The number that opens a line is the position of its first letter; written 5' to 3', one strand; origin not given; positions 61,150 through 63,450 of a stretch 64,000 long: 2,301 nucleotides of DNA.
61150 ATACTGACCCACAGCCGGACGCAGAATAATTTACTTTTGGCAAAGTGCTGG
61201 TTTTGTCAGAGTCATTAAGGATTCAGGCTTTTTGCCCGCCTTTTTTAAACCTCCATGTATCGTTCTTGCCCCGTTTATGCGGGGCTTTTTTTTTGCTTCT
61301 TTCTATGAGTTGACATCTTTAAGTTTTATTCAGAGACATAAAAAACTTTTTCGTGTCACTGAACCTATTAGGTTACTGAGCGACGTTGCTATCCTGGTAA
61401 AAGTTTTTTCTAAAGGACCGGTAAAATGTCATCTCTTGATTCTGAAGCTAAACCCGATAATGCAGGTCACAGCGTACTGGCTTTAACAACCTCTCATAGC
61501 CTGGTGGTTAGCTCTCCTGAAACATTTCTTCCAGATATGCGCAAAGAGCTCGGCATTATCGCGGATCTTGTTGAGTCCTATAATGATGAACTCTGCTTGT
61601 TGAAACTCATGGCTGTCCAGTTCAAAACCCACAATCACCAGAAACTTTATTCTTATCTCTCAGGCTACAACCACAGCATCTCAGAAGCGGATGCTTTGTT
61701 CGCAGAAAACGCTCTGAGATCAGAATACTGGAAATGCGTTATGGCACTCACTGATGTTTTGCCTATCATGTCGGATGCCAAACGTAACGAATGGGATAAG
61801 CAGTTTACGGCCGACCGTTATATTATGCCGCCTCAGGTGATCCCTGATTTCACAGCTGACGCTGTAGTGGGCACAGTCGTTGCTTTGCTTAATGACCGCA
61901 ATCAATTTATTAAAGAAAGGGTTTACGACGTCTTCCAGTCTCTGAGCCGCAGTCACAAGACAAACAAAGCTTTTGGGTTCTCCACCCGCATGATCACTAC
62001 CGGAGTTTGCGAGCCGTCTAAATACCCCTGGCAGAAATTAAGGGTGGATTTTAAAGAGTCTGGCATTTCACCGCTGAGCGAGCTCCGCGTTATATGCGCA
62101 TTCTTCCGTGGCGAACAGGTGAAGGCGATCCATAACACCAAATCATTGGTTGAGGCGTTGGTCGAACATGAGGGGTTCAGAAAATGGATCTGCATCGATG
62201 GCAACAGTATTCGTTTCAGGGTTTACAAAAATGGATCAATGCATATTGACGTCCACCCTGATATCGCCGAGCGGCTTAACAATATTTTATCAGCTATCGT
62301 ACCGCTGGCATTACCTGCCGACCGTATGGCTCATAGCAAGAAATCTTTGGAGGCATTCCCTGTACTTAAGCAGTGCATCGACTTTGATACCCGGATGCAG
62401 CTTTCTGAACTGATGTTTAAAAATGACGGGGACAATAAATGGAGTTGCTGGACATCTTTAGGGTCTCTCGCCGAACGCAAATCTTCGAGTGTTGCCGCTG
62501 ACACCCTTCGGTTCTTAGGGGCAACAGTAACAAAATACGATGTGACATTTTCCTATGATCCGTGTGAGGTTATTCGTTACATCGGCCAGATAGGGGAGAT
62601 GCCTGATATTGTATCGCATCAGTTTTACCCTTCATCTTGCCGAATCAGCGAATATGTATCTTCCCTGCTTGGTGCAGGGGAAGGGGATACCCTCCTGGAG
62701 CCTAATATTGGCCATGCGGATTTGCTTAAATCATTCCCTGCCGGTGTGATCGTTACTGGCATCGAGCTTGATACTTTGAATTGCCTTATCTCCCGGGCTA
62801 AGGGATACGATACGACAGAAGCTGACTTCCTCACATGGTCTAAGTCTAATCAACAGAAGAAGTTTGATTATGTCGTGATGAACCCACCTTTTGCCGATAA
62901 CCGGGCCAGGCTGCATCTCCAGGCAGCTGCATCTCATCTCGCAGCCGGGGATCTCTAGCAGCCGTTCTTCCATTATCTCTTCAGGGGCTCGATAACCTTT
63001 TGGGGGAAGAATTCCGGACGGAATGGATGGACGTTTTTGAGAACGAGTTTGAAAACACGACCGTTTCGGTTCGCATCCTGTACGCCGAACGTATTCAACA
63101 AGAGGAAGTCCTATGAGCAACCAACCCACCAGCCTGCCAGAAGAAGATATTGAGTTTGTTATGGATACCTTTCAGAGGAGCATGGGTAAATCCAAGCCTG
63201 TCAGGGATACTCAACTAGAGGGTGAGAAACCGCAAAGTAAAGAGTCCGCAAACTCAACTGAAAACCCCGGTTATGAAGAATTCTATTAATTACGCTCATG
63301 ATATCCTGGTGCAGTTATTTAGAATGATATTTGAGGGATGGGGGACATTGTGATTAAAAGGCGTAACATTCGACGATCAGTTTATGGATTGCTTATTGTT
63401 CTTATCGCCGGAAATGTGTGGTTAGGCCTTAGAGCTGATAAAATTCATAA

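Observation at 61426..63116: N6-adenine methyltransferase gene interrupted by a frameshift at a G4 run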

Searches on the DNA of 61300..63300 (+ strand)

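Call 4: search_dna_similar(query=window:61300-63300:+, collection=plasmids, mode=near, max_rows=30)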
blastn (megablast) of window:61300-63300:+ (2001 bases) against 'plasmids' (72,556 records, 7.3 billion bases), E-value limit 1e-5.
Records with a match: 1108; places in all: 1128; records where one place covers at least 80% of the query: 1094.
Best place of each record, by identity: >=99% 658; 95-99% 450.
By first word of the organism name: Escherichia 373; Salmonella 336; Enterobacter 264; Klebsiella 62; Citrobacter 38; Leclercia 11; Raoultella 8; Serratia 6; Shigella 2; Kluyvera 2; and 5 more.
By predicted mobility (MOB-suite, as given by PLSDB): conjugative 956; non-mobilizable 152.
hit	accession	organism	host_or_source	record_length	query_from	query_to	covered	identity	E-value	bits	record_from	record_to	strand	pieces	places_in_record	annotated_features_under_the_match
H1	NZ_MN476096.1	Escherichia coli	-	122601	1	2001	100%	100.0%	0e+0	3696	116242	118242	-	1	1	DUF4942 domain-containing protein | hypothetical protein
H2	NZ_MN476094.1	Escherichia coli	-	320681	1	2001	100%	100.0%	0e+0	3696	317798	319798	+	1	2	DUF4942 domain-containing protein | hypothetical protein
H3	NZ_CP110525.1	Klebsiella pneumoniae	natural water sources close by farm or ...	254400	1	2001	100%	100.0%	0e+0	3700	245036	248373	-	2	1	DUF4942 domain-containing protein | IS3-like element IS2 family transposase | hypothetical protein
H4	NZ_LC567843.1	Escherichia coli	Gallus gallus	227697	1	2001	100%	100.0%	0e+0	3700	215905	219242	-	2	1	DUF4942 domain-containing protein | IS3-like element IS2 family transposase | hypothetical protein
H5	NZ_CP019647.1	Salmonella enterica subsp. enterica serovar Typhimurium ...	Sus scrofa domesticus,pooled feces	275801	1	2001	100%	100.0%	0e+0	3690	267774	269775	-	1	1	DUF4942 domain-containing protein | hypothetical protein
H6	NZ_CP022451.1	Salmonella enterica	chicken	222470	1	2001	100%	100.0%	0e+0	3690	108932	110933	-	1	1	DUF4942 domain-containing protein | hypothetical protein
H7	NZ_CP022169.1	Salmonella enterica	cell culture,Instant pork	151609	1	2001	100%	100.0%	0e+0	3690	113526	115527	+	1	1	DUF4942 domain-containing protein | hypothetical protein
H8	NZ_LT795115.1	Salmonella enterica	-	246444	1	2001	100%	100.0%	0e+0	3690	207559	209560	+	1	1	DUF4942 domain-containing protein | hypothetical protein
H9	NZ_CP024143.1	Escherichia coli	single cell,clinical patient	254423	1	2001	100%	100.0%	0e+0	3690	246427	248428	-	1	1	DUF4942 domain-containing protein | hypothetical protein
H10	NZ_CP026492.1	Escherichia coli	Homo sapiens,faecal sample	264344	1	2001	100%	100.0%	0e+0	3690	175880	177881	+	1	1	DUF4942 domain-containing protein | hypothetical protein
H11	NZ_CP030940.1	Escherichia coli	Giant panda,fece sample,feces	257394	1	2001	100%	100.0%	0e+0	3690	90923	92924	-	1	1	DUF4942 domain-containing protein | hypothetical protein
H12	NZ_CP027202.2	Escherichia coli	Culture,Sewage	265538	1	2001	100%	100.0%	0e+0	3690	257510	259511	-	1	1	DUF4942 domain-containing protein | hypothetical protein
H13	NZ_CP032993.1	Escherichia coli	cell culture,Jin River water W5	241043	1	2001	100%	100.0%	0e+0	3690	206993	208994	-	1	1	DUF4942 domain-containing protein | hypothetical protein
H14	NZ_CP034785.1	Escherichia coli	cell culture,feces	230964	1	2001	100%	100.0%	0e+0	3690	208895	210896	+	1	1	DUF4942 domain-containing protein | hypothetical protein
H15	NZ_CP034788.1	Escherichia coli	cell culture,chicken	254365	1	2001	100%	100.0%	0e+0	3690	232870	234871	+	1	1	DUF4942 domain-containing protein | hypothetical protein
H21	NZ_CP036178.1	Escherichia coli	Homo sapiens,Pure culture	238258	1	2001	100%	100.0%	0e+0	3690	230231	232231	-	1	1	DUF4942 domain-containing protein | hypothetical protein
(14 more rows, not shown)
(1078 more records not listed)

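Call 5: get_annotated_region(hit=H5, flank=3000)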
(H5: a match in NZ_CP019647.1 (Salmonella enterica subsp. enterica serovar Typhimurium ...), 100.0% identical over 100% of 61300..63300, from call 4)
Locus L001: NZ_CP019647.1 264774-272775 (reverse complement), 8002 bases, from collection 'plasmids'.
description: Salmonella enterica subsp. enterica serovar Typhimurium var. monophasic 4,5,12:i:- strain TW-Stm6 plasmid pSTM6-275, complete sequence
organism: Salmonella enterica subsp. enterica serovar Typhimurium var. monophasic 4,5,12:i:- (NCBI taxid 1331664)
taxonomy: Bacteria; Pseudomonadota; Gammaproteobacteria; Enterobacterales; Enterobacteriaceae; Salmonella; Salmonella enterica; Salmonella enterica subsp. enterica serovar Typhimurium var. monophasic 4,5,12:i:-
host: -; source: Sus scrofa domesticus,pooled feces; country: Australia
typing (MOB-suite, as given by PLSDB): conjugative; replicon IncHI2A,IncN,rep_cluster_1088; relaxase MOBH; mating-pair formation MPF_F
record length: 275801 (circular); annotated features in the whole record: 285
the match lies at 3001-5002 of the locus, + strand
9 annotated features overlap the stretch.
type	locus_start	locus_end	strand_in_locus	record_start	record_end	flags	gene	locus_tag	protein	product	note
CDS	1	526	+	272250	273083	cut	-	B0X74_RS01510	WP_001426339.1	hypothetical protein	-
CDS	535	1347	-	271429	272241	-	-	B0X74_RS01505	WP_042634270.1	Dam family site-specific DNA-(adenine-N6)-methyltransferase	GO:0006306 - DNA methylation [Evidence IEA]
CDS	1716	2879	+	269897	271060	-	-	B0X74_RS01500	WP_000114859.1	hypothetical protein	-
CDS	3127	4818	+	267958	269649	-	-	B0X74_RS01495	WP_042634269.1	DUF4942 domain-containing protein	-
CDS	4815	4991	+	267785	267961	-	-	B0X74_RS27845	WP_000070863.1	hypothetical protein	-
CDS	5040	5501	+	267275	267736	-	-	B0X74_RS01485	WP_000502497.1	hypothetical protein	-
CDS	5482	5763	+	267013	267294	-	-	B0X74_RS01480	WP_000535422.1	hypothetical protein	-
CDS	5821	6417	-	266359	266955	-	-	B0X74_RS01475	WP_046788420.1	hypothetical protein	-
CDS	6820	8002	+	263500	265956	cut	-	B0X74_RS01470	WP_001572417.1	Ig-like domain-containing protein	-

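Call 6: get_annotated_region(hit=H1, flank=3000)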
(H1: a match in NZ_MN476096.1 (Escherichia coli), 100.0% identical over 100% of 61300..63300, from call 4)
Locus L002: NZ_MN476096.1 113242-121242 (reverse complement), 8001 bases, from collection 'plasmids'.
description: Escherichia coli plasmid pHZ010, complete sequence
organism: Escherichia coli (NCBI taxid 562)
taxonomy: Bacteria; Pseudomonadota; Gammaproteobacteria; Enterobacterales; Enterobacteriaceae; Escherichia; Escherichia coli
host: -; source: -; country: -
typing (MOB-suite, as given by PLSDB): conjugative; relaxase MOBH; mating-pair formation MPF_F
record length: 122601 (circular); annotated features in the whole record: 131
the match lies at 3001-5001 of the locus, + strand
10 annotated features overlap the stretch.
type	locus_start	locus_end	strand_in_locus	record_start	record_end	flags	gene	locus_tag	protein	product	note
CDS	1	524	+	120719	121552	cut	-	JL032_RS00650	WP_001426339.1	hypothetical protein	-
CDS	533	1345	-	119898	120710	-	-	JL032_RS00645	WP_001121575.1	Dam family site-specific DNA-(adenine-N6)-methyltransferase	GO:0006306 - DNA methylation [Evidence IEA]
CDS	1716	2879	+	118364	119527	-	-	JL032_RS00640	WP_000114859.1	hypothetical protein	-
CDS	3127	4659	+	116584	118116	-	-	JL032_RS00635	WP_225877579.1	DUF4942 domain-containing protein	-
CDS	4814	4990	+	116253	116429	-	-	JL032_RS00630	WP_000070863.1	hypothetical protein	-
CDS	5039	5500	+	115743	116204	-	-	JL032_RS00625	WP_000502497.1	hypothetical protein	-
CDS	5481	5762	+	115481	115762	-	-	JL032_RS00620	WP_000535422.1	hypothetical protein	-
CDS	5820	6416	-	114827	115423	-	-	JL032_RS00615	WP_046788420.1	hypothetical protein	-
CDS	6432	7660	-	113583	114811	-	-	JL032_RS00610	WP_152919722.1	IS3 family transposase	-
CDS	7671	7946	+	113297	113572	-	-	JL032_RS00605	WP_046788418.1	hypothetical protein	-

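Call 7: get_annotated_region(hit=H21, flank=3000)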
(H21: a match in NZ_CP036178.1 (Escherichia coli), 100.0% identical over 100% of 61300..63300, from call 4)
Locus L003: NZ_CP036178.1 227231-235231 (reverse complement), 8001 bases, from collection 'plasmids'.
description: Escherichia coli strain WCHEC025970 plasmid pCTXM199_025970, complete sequence
organism: Escherichia coli (NCBI taxid 562)
taxonomy: Bacteria; Pseudomonadota; Gammaproteobacteria; Enterobacterales; Enterobacteriaceae; Escherichia; Escherichia coli
host: -; source: Homo sapiens,Pure culture; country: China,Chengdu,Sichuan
typing (MOB-suite, as given by PLSDB): conjugative; replicon IncHI2A,IncN,rep_cluster_1088; relaxase MOBH; mating-pair formation MPF_F
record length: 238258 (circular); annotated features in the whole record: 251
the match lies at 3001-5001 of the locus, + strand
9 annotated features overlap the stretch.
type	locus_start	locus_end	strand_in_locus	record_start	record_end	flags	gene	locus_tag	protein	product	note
CDS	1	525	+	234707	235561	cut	-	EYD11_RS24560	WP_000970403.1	hypothetical protein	-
CDS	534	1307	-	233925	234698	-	-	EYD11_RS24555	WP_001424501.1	Dam family site-specific DNA-(adenine-N6)-methyltransferase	GO:0009307 - DNA restriction-modification system [Evidence IEA]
CDS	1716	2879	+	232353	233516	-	-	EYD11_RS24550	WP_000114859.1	hypothetical protein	-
CDS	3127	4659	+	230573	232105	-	-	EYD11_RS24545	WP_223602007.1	DUF4942 domain-containing protein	-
CDS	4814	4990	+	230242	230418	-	-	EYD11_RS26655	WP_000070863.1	hypothetical protein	-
CDS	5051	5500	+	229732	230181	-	-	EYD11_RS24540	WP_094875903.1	hypothetical protein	-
CDS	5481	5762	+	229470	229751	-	-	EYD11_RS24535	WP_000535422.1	hypothetical protein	-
CDS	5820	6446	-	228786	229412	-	-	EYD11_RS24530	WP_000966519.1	hypothetical protein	-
CDS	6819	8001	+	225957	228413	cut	-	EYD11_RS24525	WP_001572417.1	Ig-like domain-containing protein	-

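Call 10: search_dna_similar(query=window:62907-62990:+, collection=plasmids, mode=near, max_rows=60)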
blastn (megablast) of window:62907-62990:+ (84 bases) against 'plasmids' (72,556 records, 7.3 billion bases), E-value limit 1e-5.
Records with a match: 1107; places in all: 1109; records where one place covers at least 80% of the query: 1107.
Best place of each record, by identity: >=99% 10; 95-99% 1097.
By first word of the organism name: Escherichia 372; Salmonella 336; Enterobacter 264; Klebsiella 62; Citrobacter 38; Leclercia 11; Raoultella 8; Serratia 6; Cronobacter 2; Shigella 2; and 5 more.
By predicted mobility (MOB-suite, as given by PLSDB): conjugative 955; non-mobilizable 152.
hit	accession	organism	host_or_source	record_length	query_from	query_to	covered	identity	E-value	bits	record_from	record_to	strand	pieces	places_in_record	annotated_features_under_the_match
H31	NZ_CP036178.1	Escherichia coli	Homo sapiens,Pure culture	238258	1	84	100%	100.0%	4e-36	156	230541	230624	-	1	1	DUF4942 domain-containing protein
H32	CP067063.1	Enterobacter hormaechei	Genomic DNA,environmental surface of zoo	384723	1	84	100%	100.0%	4e-36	156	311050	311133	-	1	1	none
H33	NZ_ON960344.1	Escherichia coli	-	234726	1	84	100%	100.0%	4e-36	156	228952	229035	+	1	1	DUF4942 domain-containing protein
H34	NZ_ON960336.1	Escherichia coli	-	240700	1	84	100%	100.0%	4e-36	156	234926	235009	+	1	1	DUF4942 domain-containing protein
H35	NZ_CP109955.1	Escherichia coli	duck,whole organism,brain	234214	1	84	100%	100.0%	4e-36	156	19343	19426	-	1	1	DUF4942 domain-containing protein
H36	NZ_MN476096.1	Escherichia coli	-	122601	1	84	100%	100.0%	4e-36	156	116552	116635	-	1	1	DUF4942 domain-containing protein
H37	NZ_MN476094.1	Escherichia coli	-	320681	1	84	100%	100.0%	4e-36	156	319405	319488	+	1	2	DUF4942 domain-containing protein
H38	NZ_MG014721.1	Escherichia coli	duck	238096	1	84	100%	100.0%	4e-36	156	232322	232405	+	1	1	DUF4942 domain-containing protein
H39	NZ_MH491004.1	Escherichia coli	Homo sapiens,blood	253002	1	84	100%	100.0%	4e-36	156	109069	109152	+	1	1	DUF4942 domain-containing protein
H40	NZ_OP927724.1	Salmonella sp.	-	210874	1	84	100%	100.0%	4e-36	156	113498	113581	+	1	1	DUF4942 domain-containing protein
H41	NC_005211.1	Serratia marcescens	-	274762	1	84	100%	98.8%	2e-34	150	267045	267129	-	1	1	DUF4942 domain-containing protein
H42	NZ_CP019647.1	Salmonella enterica subsp. enterica serovar Typhimurium ...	Sus scrofa domesticus,pooled feces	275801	1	84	100%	98.8%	2e-34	150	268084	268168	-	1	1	DUF4942 domain-containing protein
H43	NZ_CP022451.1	Salmonella enterica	chicken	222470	1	84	100%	98.8%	2e-34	150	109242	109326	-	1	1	DUF4942 domain-containing protein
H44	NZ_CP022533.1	Enterobacter hormaechei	Homo sapiens,endotracheal tube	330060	1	84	100%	98.8%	2e-34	150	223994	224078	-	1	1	DUF4942 domain-containing protein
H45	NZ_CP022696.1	Citrobacter farmeri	Homo sapiens,Rectal swab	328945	1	84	100%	98.8%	2e-34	150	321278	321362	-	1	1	DUF4942 domain-containing protein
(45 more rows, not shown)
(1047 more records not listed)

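Call 11: search_dna_similar(query=L001:4608-4692:+, collection=plasmids, mode=near, max_rows=10)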
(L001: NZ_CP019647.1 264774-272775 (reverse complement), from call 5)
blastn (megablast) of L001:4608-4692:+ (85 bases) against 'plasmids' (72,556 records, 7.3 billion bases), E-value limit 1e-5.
Records with a match: 1107; places in all: 1109; records where one place covers at least 80% of the query: 1107.
Best place of each record, by identity: >=99% 1030; 95-99% 77.
By first word of the organism name: Escherichia 372; Salmonella 336; Enterobacter 264; Klebsiella 62; Citrobacter 38; Leclercia 11; Raoultella 8; Serratia 6; Cronobacter 2; Shigella 2; and 5 more.
By predicted mobility (MOB-suite, as given by PLSDB): conjugative 955; non-mobilizable 152.
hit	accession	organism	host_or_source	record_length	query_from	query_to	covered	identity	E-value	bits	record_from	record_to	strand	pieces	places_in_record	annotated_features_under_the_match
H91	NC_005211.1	Serratia marcescens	-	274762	1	85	100%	100.0%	1e-36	158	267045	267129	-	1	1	DUF4942 domain-containing protein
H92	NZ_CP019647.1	Salmonella enterica subsp. enterica serovar Typhimurium ...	Sus scrofa domesticus,pooled feces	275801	1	85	100%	100.0%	1e-36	158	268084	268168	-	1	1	DUF4942 domain-containing protein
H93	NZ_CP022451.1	Salmonella enterica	chicken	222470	1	85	100%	100.0%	1e-36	158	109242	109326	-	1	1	DUF4942 domain-containing protein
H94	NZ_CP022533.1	Enterobacter hormaechei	Homo sapiens,endotracheal tube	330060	1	85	100%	100.0%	1e-36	158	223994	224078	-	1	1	DUF4942 domain-containing protein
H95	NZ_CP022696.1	Citrobacter farmeri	Homo sapiens,Rectal swab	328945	1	85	100%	100.0%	1e-36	158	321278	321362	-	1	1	DUF4942 domain-containing protein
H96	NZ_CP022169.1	Salmonella enterica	cell culture,Instant pork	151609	1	85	100%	100.0%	1e-36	158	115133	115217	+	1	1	DUF4942 domain-containing protein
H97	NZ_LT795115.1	Salmonella enterica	-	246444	1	85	100%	100.0%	1e-36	158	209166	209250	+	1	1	DUF4942 domain-containing protein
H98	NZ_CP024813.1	Enterobacter sp. CRENT-193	Homo sapiens,wound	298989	1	85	100%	100.0%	1e-36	158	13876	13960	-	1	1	DUF4942 domain-containing protein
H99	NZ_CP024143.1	Escherichia coli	single cell,clinical patient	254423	1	85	100%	100.0%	1e-36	158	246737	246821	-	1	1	DUF4942 domain-containing protein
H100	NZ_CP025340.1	Salmonella enterica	Sus scrofa domesticus,sick pig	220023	1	85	100%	100.0%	1e-36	158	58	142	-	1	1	none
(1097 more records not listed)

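Call 17: search_dna_similar(query=window:62907-62990:+, collection=ecoli_genomes, mode=near, max_rows=30)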
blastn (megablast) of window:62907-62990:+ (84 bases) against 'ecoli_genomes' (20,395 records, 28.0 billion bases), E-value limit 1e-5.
Records with a match: 269; places in all: 270; records where one place covers at least 80% of the query: 269.
Genomes with a match: 267 of 5426; with a place that covers at least 80% of the query: 267. Places per genome that has any: lowest 1, median 1, highest 2. On chromosomes: 3 places; on plasmids: 267.
Best place of each record, by identity: >=99% 3; 95-99% 265; 90-95% 1.
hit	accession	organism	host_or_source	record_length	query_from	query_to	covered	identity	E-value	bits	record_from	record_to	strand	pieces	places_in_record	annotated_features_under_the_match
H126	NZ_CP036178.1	Escherichia coli strain WCHEC025970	Homo sapiens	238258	1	84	100%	100.0%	1e-35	156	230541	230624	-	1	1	DUF4942 domain-containing protein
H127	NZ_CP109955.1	Escherichia coli strain NC22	duck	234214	1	84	100%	100.0%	1e-35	156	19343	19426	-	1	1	DUF4942 domain-containing protein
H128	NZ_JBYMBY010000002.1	Escherichia coli strain E423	cloacal swab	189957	1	84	100%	100.0%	1e-35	156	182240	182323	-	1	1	DUF4942 domain-containing protein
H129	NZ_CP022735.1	Escherichia coli strain SA186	Homo sapiens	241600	1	84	100%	98.8%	7e-34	150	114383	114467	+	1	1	DUF4942 domain-containing protein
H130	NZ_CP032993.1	Escherichia coli strain W5-6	Jin River water W5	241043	1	84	100%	98.8%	7e-34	150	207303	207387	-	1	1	DUF4942 domain-containing protein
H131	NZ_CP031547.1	Escherichia coli strain cq9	pig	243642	1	84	100%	98.8%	7e-34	150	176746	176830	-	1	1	DUF4942 domain-containing protein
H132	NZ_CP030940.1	Escherichia coli strain AMSHJX01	Giant panda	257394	1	84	100%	98.8%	7e-34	150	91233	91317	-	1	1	DUF4942 domain-containing protein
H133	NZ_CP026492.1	Escherichia coli strain HS13-1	Homo sapiens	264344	1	84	100%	98.8%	7e-34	150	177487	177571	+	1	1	DUF4942 domain-containing protein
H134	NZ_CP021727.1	Escherichia coli strain Combat11I9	Homo sapiens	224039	1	84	100%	98.8%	7e-34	150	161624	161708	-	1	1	DUF4942 domain-containing protein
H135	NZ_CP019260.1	Escherichia coli strain 13C1065T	chicken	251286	1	84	100%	98.8%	7e-34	150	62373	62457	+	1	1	DUF4942 domain-containing protein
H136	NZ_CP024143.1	Escherichia coli strain 14EC029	clinical patient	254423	1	84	100%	98.8%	7e-34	150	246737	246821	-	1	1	DUF4942 domain-containing protein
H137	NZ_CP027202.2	Escherichia coli strain WCHEC025943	Sewage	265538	1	84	100%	98.8%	7e-34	150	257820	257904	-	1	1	DUF4942 domain-containing protein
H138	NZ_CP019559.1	Escherichia coli strain KSC207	porcine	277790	1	84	100%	98.8%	7e-34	150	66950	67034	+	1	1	DUF4942 domain-containing protein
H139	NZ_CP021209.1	Escherichia coli strain strain Z247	Homo sapiens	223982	1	84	100%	98.8%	7e-34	150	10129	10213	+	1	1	DUF4942 domain-containing protein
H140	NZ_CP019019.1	Escherichia coli strain Ecol_244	Homo sapiens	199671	1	84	100%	98.8%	7e-34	150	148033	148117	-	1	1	DUF4942 domain-containing protein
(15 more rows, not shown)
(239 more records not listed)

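Call 18: get_annotated_region(hit=H32, flank=20000)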
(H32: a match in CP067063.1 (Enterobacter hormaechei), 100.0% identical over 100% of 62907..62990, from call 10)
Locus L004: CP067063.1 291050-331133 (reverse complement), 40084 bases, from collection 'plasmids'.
description: Enterobacter hormaechei subsp. xiangfangensis strain OSUCZKPC4-74 plasmid pOSUCZKPC4-74-1, complete sequence
organism: Enterobacter hormaechei (NCBI taxid 1296536)
taxonomy: Bacteria; Pseudomonadota; Gammaproteobacteria; Enterobacterales; Enterobacteriaceae; Enterobacter; Enterobacter hormaechei
host: -; source: Genomic DNA,environmental surface of zoo; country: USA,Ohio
typing (MOB-suite, as given by PLSDB): conjugative; replicon IncHI2A,rep_cluster_1088; relaxase MOBH; mating-pair formation MPF_F
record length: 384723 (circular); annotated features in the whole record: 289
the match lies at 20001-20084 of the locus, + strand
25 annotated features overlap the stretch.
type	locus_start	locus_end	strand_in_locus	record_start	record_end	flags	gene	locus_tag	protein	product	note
CDS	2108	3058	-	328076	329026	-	trhV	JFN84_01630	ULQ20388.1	IncHI-type conjugal transfer lipoprotein TrhV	-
CDS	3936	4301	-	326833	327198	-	-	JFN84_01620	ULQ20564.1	transcriptional regulator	-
CDS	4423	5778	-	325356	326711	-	trhB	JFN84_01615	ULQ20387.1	IncHI-type conjugal transfer protein TrhB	-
CDS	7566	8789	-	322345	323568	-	-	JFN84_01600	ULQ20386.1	type-F conjugative transfer system secretin TraK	-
CDS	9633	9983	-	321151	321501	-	-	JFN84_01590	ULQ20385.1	plasmid transfer protein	-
CDS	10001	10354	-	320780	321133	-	-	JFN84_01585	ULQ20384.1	pili assembly chaperone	-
CDS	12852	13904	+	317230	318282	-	-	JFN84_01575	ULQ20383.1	hypothetical protein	-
CDS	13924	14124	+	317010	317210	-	-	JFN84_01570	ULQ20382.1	hypothetical protein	-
CDS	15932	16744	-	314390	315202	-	-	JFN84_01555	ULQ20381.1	Dam family site-specific DNA-(adenine-N6)-methyltransferase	-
CDS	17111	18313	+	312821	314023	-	-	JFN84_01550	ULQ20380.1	DNA-binding protein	-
CDS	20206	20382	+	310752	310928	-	-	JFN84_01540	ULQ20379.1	hypothetical protein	-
CDS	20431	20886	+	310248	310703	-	-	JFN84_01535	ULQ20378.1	hypothetical protein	-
CDS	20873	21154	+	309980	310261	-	-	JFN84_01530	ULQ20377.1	hypothetical protein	-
CDS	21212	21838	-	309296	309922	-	-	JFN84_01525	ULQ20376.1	hypothetical protein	-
CDS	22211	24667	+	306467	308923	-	-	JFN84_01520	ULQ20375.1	DUF4165 domain-containing protein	-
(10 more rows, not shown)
